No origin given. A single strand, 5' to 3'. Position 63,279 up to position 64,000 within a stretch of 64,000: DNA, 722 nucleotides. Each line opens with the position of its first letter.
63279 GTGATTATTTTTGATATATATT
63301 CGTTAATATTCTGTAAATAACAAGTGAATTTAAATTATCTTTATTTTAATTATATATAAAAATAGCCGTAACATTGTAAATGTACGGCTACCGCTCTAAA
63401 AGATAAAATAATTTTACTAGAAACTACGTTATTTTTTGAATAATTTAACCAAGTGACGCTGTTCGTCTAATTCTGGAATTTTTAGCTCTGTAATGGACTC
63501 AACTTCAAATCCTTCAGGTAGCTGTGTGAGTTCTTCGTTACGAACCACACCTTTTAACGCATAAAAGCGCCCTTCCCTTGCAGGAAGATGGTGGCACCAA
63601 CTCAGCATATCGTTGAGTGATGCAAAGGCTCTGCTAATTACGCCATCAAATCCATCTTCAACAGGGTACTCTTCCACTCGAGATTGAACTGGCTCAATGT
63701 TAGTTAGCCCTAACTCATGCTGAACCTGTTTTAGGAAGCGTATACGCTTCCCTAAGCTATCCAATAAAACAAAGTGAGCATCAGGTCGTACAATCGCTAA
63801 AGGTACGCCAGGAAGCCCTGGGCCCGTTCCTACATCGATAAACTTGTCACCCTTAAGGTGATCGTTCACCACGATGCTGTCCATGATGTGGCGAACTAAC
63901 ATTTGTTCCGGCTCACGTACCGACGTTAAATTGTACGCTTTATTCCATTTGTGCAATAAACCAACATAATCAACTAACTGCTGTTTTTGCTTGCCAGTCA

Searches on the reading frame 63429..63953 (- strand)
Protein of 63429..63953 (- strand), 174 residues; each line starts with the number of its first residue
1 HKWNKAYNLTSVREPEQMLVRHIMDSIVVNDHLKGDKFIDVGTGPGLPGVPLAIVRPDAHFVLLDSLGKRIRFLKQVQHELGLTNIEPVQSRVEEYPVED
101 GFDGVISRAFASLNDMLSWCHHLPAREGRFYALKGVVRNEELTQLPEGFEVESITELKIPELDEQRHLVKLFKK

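Call 47: search_protein_families(library=pfam, proteins=[window:63429-63953:-], max_evalue=0.001)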
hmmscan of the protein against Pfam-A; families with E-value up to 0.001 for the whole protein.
window:63429-63953:- (174 aa): 3 families
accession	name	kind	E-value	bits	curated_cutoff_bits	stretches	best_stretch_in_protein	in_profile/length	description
PF02527.21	GidB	-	1.2e-59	201.2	27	1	1-169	13-184/184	rRNA small subunit methyltransferase G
PF13847.12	Methyltransf_31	-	1.1e-08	35.3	27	1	34-111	3-84/145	Methyltransferase domain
PF13649.12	Methyltransf_25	-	2.8e-05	25.2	27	1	39-114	2-78/97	Methyltransferase domain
